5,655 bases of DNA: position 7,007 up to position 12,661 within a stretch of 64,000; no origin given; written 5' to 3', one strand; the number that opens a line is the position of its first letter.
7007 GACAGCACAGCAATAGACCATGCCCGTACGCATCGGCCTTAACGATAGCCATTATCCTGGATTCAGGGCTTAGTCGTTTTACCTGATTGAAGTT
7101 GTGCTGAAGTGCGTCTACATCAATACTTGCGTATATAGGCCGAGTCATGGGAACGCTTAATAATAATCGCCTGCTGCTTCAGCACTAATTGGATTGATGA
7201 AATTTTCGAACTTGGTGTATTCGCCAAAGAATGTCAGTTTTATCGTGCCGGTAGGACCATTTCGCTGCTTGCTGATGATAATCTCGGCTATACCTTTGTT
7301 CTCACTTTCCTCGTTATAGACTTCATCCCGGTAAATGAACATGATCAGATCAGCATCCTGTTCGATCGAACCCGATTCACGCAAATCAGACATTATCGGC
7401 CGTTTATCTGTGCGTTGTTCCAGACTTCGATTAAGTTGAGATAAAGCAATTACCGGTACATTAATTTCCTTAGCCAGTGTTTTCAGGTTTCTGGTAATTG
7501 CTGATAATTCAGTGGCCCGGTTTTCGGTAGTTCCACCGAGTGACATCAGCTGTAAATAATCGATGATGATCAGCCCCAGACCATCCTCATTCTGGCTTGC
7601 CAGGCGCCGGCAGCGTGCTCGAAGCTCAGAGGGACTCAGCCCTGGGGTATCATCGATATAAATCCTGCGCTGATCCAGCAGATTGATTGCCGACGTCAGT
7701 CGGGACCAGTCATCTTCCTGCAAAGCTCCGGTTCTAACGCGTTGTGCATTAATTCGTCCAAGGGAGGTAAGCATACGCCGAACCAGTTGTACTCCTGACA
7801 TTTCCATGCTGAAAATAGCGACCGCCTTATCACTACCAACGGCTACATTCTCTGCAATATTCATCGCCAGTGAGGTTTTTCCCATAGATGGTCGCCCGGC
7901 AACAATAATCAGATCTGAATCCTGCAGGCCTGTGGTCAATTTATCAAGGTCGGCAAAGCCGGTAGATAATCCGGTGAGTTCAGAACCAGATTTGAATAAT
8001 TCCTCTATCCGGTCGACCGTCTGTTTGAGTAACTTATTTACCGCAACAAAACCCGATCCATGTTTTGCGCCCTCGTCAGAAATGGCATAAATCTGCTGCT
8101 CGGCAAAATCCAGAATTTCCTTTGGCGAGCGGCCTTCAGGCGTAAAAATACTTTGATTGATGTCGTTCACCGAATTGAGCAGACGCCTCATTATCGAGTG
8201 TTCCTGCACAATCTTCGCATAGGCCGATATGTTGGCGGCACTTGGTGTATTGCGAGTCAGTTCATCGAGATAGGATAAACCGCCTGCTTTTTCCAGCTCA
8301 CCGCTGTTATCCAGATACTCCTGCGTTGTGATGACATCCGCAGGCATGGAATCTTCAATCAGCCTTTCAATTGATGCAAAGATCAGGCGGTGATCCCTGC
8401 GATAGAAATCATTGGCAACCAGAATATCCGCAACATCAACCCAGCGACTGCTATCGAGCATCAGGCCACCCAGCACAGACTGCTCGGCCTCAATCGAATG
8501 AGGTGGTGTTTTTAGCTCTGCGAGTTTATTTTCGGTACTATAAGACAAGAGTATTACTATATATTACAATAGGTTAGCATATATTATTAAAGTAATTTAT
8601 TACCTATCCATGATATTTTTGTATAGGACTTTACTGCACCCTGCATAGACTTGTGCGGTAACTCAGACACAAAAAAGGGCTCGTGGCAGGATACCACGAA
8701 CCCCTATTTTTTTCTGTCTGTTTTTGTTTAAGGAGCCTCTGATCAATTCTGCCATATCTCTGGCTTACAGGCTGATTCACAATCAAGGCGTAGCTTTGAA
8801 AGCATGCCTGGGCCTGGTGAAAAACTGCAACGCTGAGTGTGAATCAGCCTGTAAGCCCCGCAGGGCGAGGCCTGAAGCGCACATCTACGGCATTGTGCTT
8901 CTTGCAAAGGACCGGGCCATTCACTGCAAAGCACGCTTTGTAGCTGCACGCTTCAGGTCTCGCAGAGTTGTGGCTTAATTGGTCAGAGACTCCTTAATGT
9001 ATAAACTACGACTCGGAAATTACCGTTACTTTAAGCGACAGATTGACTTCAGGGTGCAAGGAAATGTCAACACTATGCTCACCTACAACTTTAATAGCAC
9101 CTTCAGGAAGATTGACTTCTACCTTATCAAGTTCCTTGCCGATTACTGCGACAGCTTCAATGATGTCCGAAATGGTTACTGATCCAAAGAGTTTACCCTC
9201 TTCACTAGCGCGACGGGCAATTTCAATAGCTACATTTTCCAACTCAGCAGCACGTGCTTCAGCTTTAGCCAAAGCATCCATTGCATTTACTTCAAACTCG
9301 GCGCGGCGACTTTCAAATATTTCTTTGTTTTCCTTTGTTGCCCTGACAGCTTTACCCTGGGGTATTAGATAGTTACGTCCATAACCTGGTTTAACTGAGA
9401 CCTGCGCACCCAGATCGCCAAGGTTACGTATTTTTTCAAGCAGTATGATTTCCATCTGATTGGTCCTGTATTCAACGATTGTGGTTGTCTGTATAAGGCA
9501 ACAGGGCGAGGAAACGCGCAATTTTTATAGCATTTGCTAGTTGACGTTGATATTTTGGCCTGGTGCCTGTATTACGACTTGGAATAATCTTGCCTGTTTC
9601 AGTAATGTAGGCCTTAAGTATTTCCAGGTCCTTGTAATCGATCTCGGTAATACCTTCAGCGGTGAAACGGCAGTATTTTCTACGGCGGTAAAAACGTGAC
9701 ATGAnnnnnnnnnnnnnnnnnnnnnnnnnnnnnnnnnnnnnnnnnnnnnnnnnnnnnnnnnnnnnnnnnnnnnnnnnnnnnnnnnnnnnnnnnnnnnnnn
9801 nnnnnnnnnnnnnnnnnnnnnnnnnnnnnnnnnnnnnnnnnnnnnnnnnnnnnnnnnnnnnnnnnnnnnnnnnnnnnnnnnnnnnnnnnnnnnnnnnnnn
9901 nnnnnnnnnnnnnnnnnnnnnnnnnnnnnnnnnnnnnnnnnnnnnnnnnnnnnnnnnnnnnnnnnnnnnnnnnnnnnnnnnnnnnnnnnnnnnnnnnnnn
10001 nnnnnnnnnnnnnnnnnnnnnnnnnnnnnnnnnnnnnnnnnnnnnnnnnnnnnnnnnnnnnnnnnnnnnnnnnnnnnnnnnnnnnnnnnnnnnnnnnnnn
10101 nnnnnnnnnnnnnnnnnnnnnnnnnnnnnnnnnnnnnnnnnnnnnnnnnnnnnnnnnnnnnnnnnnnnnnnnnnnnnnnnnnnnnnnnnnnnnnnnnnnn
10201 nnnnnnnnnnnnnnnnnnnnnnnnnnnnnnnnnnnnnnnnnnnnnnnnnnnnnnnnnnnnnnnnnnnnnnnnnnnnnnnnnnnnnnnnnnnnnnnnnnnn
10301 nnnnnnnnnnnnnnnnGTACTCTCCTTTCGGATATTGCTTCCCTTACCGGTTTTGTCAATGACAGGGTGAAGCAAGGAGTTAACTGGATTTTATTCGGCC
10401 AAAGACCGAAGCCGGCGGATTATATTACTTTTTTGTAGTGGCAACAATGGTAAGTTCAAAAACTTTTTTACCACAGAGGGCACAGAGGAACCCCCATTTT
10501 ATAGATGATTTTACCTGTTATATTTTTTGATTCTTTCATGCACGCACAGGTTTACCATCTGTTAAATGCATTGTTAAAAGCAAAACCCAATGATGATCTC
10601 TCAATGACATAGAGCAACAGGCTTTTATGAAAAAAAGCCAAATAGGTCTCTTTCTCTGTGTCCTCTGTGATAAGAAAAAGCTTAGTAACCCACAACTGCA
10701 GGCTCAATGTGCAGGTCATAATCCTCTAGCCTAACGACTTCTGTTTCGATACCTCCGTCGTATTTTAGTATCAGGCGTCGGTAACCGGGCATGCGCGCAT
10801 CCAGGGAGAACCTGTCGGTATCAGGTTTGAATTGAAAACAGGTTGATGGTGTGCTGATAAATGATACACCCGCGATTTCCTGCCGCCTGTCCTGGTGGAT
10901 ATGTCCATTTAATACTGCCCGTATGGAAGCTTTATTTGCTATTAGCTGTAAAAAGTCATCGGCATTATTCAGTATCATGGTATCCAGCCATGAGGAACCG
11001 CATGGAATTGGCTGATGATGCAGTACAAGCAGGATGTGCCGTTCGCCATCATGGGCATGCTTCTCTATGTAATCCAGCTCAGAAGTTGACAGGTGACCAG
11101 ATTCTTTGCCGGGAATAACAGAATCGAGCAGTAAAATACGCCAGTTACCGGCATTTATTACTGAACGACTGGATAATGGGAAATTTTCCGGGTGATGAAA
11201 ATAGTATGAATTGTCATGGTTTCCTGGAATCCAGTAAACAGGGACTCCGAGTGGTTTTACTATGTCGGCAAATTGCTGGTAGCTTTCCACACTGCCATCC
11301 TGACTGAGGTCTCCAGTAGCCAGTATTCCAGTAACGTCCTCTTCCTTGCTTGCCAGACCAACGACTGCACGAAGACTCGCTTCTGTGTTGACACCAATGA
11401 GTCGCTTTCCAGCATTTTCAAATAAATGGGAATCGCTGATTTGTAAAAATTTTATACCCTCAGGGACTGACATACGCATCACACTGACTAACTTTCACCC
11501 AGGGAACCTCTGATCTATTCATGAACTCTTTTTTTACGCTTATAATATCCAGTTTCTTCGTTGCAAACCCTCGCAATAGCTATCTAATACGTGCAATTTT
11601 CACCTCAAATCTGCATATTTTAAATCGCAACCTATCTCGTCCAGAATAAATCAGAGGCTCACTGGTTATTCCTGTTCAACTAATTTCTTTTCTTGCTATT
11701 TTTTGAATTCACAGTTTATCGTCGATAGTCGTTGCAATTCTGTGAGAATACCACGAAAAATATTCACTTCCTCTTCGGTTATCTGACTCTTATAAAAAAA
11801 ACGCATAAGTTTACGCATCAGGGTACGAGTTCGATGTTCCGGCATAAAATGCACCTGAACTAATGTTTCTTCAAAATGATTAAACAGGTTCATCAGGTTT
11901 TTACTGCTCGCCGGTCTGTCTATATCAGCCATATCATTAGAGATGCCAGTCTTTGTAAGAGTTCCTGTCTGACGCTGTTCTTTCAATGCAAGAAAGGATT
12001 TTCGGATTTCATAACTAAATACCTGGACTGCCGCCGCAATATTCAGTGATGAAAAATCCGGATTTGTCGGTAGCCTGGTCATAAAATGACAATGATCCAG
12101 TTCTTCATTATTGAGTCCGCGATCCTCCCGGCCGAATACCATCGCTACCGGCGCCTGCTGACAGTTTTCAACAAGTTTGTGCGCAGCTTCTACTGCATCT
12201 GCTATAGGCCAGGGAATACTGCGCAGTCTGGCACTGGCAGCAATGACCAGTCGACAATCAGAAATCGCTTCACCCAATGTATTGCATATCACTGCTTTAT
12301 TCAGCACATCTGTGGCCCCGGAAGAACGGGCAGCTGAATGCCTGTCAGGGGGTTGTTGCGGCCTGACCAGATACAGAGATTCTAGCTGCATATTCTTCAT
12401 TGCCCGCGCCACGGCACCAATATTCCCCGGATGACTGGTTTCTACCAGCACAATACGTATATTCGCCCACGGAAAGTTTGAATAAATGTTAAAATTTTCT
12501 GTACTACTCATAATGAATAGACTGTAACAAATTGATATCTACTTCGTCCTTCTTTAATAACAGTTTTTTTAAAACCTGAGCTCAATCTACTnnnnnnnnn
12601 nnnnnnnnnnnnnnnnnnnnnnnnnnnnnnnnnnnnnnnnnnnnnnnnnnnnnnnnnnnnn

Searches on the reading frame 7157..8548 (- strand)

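Call 59: search_protein_families(library=pfam, proteins=[window:7157-8548:-], max_evalue=0.00001)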
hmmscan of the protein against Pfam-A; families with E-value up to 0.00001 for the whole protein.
window:7157-8548:- (463 aa): 3 families
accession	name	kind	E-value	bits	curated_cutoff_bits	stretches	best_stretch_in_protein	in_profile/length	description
PF03796.21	DnaB_C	-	4e-112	374.2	27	1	193-449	1-255/255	DnaB-like helicase C terminal domain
PF00772.26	DnaB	-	5.7e-34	116.7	23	1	15-116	2-103/103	DnaB-like helicase N terminal domain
PF13481.12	AAA_25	-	4.7e-14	52.9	27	1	198-372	19-190/195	AAA domain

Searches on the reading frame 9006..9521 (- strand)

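Call 59: search_protein_families(library=pfam, proteins=[window:9006-9521:-], max_evalue=0.00001)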
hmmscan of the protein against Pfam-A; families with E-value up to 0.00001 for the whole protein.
window:9006-9521:- (171 aa): 2 families
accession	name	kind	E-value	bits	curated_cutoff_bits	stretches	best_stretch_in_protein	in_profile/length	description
PF03948.19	Ribosomal_L9_C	-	6.1e-24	84.7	23.2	1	85-168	1-85/86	Ribosomal protein L9, C-terminal domain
PF01281.25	Ribosomal_L9_N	-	1.1e-20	73.3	20.7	1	23-68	1-46/47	Ribosomal protein L9, N-terminal domain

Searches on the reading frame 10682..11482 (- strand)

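Call 59: search_protein_families(library=pfam, proteins=[window:10682-11482:-], max_evalue=0.00001)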
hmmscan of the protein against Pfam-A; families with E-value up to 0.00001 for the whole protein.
window:10682-11482:- (266 aa): 2 families
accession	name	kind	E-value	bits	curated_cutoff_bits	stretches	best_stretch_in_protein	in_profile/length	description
PF00149.33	Metallophos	-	2.3e-17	64.5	21.5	1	10-197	1-190/191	Calcineurin-like phosphoesterase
PF12850.12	Metallophos_2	-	7e-08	33.1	27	1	11-215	2-136/154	Calcineurin-like phosphoesterase superfamily domain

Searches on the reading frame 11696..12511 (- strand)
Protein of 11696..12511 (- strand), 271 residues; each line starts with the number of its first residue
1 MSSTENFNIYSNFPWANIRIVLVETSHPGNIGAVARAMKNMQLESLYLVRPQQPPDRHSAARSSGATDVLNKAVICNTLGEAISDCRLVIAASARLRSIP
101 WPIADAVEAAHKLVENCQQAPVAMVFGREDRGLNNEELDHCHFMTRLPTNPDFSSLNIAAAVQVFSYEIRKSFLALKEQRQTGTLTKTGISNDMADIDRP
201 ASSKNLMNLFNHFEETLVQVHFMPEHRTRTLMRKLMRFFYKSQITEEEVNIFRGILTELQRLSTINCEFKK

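Call 59: search_protein_families(library=pfam, proteins=[window:11696-12511:-], max_evalue=0.00001)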
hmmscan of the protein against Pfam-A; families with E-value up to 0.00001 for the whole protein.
window:11696-12511:- (271 aa): 1 family
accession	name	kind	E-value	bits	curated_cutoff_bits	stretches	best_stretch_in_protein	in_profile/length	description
PF00588.24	SpoU_methylase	-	4.4e-29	101.8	29.7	1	18-167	2-142/142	SpoU rRNA Methylase family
